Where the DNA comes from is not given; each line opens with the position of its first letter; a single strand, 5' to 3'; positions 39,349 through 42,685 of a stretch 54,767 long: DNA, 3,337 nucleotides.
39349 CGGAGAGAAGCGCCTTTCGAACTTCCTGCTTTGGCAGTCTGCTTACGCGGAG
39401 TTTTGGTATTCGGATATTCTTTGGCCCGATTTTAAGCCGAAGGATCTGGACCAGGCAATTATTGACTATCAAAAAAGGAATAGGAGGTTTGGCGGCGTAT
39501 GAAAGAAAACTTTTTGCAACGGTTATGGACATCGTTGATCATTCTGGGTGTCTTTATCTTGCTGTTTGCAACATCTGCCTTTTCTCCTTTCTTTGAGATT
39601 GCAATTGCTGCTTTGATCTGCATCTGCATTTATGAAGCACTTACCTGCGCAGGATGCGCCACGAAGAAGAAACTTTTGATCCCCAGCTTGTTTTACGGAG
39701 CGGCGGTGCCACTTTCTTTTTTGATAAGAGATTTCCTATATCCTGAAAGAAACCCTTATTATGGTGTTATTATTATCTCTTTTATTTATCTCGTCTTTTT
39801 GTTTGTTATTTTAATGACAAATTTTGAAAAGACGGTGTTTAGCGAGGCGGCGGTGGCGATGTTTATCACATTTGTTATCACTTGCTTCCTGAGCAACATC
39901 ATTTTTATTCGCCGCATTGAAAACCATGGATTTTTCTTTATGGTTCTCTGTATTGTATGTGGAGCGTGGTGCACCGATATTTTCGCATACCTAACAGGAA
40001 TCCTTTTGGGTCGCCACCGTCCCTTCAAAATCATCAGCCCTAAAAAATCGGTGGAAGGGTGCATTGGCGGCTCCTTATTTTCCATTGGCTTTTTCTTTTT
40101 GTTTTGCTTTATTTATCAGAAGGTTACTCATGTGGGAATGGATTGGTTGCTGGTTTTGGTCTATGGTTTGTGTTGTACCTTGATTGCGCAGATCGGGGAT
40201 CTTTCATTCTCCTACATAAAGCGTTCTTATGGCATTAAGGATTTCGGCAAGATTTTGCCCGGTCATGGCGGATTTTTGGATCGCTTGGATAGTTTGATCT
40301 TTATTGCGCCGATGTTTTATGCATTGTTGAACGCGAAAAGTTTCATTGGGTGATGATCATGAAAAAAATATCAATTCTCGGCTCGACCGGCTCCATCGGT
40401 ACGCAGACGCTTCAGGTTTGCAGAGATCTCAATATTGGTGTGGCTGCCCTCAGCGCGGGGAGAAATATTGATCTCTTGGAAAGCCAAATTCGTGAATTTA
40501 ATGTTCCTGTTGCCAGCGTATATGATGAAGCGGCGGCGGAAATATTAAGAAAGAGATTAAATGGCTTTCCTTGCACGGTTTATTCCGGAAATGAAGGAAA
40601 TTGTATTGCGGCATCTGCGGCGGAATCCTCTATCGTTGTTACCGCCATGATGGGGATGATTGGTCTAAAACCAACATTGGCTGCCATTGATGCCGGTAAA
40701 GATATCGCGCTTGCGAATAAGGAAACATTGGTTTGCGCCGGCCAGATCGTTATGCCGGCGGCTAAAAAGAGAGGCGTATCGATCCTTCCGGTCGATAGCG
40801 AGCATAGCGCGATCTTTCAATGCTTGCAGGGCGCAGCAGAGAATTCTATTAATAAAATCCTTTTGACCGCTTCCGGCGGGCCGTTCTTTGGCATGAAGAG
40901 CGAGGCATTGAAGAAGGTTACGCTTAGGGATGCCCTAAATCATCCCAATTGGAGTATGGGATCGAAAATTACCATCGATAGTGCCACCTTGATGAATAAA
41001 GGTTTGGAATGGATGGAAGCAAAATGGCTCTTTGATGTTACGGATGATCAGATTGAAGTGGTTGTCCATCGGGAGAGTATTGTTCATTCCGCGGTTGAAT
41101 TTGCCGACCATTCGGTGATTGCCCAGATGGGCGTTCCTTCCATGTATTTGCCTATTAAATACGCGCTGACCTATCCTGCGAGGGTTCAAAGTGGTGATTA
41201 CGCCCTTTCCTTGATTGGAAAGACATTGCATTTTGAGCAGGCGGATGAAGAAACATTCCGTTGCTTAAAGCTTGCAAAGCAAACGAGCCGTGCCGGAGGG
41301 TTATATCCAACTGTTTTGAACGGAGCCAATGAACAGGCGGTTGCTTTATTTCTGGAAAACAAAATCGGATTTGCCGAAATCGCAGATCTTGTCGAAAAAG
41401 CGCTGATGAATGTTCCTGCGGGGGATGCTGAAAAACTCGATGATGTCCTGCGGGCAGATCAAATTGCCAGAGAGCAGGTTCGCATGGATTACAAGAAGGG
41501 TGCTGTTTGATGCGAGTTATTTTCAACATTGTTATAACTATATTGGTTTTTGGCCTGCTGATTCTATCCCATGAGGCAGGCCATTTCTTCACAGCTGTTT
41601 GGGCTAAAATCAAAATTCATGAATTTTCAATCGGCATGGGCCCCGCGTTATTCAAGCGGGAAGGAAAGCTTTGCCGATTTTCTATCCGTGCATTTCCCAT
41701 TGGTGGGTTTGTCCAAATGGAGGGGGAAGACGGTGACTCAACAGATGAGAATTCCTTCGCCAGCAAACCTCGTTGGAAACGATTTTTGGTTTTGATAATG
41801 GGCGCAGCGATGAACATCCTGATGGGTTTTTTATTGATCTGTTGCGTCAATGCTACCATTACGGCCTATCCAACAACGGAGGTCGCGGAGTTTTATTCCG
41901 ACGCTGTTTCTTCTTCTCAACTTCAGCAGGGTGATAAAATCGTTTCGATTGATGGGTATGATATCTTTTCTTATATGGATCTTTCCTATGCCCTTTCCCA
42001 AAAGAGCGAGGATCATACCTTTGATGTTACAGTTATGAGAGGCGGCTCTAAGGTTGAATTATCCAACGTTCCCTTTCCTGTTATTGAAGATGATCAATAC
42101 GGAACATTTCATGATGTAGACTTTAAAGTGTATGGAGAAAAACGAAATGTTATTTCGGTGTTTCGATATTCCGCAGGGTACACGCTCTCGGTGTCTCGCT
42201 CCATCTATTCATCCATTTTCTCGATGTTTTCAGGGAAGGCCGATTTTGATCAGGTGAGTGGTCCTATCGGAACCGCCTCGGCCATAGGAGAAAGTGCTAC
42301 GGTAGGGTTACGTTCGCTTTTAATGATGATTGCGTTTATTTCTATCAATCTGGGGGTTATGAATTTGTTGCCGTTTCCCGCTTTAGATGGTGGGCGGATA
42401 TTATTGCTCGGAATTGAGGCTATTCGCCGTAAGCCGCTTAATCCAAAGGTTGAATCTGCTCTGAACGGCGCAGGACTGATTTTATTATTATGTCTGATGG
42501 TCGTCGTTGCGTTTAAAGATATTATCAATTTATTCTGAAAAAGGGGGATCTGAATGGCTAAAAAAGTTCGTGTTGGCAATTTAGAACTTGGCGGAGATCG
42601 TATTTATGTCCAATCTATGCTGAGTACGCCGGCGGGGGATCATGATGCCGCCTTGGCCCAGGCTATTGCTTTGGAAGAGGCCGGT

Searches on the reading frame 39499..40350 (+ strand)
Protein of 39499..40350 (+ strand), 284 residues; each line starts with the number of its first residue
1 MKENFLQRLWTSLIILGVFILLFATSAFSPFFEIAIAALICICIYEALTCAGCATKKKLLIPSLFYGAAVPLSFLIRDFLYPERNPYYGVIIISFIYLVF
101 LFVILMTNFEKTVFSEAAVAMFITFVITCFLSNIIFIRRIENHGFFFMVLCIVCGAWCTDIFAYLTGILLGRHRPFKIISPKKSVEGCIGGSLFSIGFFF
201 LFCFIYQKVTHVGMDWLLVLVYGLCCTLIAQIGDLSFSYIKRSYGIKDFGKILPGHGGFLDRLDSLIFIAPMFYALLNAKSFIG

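Call 8: search_protein_families(library=pfam, proteins=[window:39499-40350:+], max_evalue=0.001)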
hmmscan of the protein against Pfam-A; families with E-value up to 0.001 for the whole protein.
window:39499-40350:+ (284 aa): 1 family
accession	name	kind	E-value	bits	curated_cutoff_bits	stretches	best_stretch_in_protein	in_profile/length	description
PF01148.25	CTP_transf_1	-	4.4e-51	174.7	24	1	7-278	2-262/264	Cytidylyltransferase family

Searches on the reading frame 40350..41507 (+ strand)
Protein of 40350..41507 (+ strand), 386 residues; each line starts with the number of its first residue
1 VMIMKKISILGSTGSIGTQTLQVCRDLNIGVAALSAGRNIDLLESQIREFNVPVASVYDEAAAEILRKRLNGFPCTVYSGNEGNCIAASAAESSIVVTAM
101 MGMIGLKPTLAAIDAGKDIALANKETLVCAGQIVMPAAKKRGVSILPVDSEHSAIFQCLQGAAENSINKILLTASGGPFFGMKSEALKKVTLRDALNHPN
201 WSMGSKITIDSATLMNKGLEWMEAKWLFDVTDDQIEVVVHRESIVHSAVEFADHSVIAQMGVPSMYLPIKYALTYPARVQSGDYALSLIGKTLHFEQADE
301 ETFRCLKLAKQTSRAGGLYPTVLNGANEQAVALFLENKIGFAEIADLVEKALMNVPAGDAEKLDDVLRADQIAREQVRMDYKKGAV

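Call 8: search_protein_families(library=pfam, proteins=[window:40350-41507:+], max_evalue=0.001)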
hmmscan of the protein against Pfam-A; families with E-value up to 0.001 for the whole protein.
window:40350-41507:+ (386 aa): 3 families
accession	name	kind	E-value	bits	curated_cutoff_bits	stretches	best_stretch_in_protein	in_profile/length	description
PF08436.17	DXP_redisom_C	-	9.5e-41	138.3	26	1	145-228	1-84/84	1-deoxy-D-xylulose 5-phosphate reductoisomerase C-terminal domain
PF02670.22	DXP_reductoisom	-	1.3e-40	139.5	21.7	1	7-131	1-129/129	1-deoxy-D-xylulose 5-phosphate reductoisomerase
PF13288.12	DXPR_C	-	5.9e-35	120.4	27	1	260-375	1-114/115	DXP reductoisomerase C-terminal domain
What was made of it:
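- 38756..43600 (+): Conserved upstream gene block uppS-cdsA-dxr-rseP-ispG, which marks the orthologous polC slot. Pfam (call 8).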

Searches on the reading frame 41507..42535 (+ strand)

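Call 8: search_protein_families(library=pfam, proteins=[window:41507-42535:+], max_evalue=0.001)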
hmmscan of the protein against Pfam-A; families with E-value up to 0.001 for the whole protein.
window:41507-42535:+ (343 aa): 2 families
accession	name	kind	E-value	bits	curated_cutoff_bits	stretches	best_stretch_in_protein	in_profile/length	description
PF02163.28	Peptidase_M50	-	1.1e-59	201.9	27.2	1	11-329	2-220/221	Peptidase family M50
PF13180.12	PDZ_2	-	1.9e-07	31.7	27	1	134-185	25-76/80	PDZ domain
